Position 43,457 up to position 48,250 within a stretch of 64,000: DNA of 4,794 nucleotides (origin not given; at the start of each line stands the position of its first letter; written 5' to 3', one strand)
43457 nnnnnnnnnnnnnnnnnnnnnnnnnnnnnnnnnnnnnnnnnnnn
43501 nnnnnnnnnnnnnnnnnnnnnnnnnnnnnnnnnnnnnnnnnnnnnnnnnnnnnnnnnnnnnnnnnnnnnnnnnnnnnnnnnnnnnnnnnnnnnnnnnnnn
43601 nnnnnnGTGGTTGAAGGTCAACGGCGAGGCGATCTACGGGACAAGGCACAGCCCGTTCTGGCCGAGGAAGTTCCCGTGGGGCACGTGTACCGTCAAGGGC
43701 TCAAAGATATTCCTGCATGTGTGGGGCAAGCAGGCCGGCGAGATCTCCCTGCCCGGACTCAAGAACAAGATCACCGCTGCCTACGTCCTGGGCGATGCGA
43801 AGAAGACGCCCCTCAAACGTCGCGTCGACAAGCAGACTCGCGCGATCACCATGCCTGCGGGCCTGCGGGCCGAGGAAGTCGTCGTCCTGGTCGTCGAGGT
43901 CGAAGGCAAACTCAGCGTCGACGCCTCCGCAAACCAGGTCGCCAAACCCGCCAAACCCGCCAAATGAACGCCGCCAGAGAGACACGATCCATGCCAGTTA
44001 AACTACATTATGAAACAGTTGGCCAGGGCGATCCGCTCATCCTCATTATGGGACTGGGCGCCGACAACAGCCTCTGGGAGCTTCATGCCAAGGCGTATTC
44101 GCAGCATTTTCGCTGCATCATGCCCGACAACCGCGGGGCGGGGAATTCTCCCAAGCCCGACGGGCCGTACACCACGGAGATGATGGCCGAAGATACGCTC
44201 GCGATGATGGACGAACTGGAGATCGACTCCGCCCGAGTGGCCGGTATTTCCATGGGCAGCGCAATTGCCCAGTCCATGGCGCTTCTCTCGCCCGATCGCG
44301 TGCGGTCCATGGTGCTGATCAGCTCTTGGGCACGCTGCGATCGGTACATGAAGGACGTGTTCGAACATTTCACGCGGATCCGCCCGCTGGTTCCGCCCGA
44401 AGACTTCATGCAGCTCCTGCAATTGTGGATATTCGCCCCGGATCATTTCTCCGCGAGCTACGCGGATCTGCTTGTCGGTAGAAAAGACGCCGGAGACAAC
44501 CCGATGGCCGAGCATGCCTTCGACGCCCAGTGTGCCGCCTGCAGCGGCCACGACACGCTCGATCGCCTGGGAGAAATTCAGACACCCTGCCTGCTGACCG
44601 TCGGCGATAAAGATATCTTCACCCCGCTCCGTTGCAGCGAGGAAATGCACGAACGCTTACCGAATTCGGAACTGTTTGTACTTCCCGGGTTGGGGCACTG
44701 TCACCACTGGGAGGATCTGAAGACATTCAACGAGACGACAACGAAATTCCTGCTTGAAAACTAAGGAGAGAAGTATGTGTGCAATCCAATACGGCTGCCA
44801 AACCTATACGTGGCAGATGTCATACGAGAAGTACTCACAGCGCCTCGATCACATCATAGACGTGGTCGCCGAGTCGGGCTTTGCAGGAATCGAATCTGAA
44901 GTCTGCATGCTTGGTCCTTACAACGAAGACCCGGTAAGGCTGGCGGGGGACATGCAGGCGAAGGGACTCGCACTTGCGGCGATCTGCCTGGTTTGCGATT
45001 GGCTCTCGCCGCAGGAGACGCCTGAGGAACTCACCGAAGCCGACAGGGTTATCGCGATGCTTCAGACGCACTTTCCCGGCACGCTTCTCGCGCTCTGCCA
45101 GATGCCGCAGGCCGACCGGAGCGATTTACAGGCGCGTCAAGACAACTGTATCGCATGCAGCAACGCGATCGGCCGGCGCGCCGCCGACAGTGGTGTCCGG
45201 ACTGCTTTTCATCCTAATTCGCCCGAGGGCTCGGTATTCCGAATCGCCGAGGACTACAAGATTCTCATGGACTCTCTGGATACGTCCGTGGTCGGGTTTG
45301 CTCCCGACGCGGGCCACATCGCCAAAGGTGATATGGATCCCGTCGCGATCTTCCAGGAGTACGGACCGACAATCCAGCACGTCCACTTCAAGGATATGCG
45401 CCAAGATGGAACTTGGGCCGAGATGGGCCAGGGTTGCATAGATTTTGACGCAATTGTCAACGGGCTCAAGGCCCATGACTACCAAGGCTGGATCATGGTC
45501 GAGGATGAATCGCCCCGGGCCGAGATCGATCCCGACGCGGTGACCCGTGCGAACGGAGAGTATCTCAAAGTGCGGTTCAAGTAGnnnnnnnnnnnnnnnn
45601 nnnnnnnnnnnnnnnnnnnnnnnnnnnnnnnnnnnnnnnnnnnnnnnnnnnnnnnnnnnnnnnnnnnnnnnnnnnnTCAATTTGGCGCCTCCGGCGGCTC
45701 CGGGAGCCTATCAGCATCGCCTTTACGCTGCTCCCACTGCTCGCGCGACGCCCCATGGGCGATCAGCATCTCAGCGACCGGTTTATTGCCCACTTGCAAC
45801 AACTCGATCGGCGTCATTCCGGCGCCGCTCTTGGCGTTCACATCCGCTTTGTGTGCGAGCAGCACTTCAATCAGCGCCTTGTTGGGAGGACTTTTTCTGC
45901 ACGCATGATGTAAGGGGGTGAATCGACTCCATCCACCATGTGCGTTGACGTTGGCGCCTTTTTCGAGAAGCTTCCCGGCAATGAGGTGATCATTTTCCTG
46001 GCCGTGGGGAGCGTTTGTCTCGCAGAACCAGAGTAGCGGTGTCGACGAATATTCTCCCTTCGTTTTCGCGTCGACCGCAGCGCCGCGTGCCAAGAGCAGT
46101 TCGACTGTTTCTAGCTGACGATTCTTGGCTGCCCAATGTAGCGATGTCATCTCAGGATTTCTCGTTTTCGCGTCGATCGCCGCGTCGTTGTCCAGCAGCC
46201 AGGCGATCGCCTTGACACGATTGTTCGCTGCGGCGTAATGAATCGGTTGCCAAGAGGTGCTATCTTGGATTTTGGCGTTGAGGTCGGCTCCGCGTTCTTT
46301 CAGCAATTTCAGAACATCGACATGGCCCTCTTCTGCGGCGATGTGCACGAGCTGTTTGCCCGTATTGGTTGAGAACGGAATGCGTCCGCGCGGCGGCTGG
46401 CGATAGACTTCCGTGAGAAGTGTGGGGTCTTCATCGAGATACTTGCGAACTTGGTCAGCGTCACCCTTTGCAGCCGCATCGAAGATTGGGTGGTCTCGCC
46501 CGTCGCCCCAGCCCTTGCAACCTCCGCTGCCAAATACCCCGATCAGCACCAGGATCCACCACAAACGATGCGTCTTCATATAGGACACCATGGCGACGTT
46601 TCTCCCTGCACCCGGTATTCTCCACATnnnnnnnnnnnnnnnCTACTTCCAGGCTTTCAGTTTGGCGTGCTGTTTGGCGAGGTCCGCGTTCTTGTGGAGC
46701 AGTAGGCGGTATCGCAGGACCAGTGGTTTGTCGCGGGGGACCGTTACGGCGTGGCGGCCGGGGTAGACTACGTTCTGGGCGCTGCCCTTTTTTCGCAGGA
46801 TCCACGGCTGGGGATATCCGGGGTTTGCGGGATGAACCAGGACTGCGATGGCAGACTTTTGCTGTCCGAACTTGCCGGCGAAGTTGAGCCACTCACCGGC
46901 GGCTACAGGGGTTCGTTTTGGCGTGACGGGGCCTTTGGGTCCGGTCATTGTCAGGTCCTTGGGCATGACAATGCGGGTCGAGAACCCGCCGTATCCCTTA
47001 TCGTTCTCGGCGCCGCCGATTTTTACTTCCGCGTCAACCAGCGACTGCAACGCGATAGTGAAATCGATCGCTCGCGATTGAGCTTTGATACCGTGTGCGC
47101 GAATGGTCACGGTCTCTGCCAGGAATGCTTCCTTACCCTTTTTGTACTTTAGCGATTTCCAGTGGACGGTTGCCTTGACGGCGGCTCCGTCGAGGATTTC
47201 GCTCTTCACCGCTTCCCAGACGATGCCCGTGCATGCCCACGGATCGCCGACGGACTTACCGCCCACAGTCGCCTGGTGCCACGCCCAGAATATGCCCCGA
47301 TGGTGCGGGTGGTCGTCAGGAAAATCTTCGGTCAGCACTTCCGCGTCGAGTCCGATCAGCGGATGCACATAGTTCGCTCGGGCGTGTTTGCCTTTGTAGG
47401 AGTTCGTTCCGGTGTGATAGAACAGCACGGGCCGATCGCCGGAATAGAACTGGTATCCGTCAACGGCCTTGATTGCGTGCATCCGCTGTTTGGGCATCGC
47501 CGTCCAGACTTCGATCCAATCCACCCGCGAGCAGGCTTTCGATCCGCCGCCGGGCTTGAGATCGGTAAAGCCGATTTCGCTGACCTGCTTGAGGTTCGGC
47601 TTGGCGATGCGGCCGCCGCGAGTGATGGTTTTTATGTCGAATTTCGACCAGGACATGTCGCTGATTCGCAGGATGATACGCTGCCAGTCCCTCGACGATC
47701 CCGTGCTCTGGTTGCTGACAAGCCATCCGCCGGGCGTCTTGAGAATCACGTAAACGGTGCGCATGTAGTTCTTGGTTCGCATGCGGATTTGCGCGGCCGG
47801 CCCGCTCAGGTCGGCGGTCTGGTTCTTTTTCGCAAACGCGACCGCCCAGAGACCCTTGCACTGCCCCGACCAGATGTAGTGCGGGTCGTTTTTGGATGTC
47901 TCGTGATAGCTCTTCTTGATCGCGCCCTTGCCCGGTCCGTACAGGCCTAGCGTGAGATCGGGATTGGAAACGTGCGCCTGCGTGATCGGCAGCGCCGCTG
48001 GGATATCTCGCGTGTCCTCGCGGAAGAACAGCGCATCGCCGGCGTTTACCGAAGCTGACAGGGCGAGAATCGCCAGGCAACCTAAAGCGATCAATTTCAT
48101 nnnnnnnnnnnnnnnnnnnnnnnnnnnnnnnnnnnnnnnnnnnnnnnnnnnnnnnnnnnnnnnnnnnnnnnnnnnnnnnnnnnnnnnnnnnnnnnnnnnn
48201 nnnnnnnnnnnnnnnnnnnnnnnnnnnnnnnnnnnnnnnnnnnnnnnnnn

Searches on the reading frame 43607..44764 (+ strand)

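Call 7: search_protein_families(library=pfam, proteins=[window:43607-44764:+], max_evalue=0.001)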
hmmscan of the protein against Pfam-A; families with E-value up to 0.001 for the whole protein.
window:43607-44764:+ (385 aa): 4 families
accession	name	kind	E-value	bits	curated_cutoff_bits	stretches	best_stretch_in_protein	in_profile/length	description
PF00561.26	Abhydrolase_1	-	7.4e-26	91.7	25.8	1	143-370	2-244/245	alpha/beta hydrolase fold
PF12697.13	Abhydrolase_6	-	3e-16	61.2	26.3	1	149-370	6-210/217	Alpha/beta hydrolase family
PF12146.15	Hydrolase_4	-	6.7e-14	52.2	27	1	166-369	30-237/239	Serine aminopeptidase, S33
PF08386.16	Abhydrolase_4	-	0.0001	22.8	21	1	318-383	24-92/103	TAP-like protein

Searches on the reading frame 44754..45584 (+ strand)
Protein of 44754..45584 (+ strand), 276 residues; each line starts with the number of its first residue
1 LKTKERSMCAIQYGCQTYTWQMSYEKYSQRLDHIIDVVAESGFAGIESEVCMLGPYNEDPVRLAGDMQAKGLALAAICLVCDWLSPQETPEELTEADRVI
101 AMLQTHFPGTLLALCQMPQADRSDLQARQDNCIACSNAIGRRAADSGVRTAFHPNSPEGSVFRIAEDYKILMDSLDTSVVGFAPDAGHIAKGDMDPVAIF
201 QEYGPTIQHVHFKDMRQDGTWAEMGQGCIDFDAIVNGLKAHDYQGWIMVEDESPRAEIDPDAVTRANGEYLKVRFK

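Call 7: search_protein_families(library=pfam, proteins=[window:44754-45584:+], max_evalue=0.001)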
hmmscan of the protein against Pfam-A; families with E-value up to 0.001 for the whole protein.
window:44754-45584:+ (276 aa): 1 family
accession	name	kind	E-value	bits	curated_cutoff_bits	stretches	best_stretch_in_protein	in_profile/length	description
PF01261.30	AP_endonuc_2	-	3.6e-25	89.5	31.1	1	36-271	2-246/249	Xylose isomerase-like TIM barrel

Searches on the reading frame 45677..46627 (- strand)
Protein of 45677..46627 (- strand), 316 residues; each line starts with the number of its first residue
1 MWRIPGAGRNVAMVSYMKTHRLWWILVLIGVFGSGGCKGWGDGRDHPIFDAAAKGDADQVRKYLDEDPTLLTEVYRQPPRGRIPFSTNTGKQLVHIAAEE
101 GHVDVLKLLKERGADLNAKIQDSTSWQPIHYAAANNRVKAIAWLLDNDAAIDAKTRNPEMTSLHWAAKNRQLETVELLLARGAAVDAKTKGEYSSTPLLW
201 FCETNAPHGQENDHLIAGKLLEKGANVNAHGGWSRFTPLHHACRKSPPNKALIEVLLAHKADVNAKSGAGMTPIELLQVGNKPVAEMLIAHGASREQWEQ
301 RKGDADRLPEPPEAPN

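Call 7: search_protein_families(library=pfam, proteins=[window:45677-46627:-], max_evalue=0.001)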
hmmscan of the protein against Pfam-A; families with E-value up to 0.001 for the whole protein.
window:45677-46627:- (316 aa): 7 families
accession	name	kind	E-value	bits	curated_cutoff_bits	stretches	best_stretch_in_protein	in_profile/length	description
PF12796.13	Ank_2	-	2.6e-39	134.1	27.3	4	163-266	1-89/90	Ankyrin repeats (3 copies)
PF00023.36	Ank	-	1.4e-29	100.9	21.1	3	160-190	3-33/33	Ankyrin repeat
PF13637.12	Ank_4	-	1.7e-25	89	22.7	1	95-145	2-50/50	Ankyrin repeats (many copies)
PF13606.12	Ank_3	-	1.8e-24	83.2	22.3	0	236-265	3-30/30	Ankyrin repeat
PF13857.12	Ank_5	-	2.8e-18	66.2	27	0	220-276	1-55/56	Ankyrin repeats (many copies)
PF24521.3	Ank_KRIT1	-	7e-05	23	80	0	45-171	19-130/149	KRIT1 ankyrin-repeats domain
PF23745.1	ANK_LRRK2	-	0.00041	20.6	27.5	0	239-294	35-89/130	LRRK2 ANK repeat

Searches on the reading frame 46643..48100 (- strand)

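Call 7: search_protein_families(library=pfam, proteins=[window:46643-48100:-], max_evalue=0.001)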
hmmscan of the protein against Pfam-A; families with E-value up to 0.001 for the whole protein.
window:46643-48100:- (485 aa): 1 family
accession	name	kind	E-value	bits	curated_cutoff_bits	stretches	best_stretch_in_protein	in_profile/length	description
PF14100.11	DUF6807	-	4.7e-42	144.9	27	1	218-473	4-260/270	Family of unknown function (DUF6807)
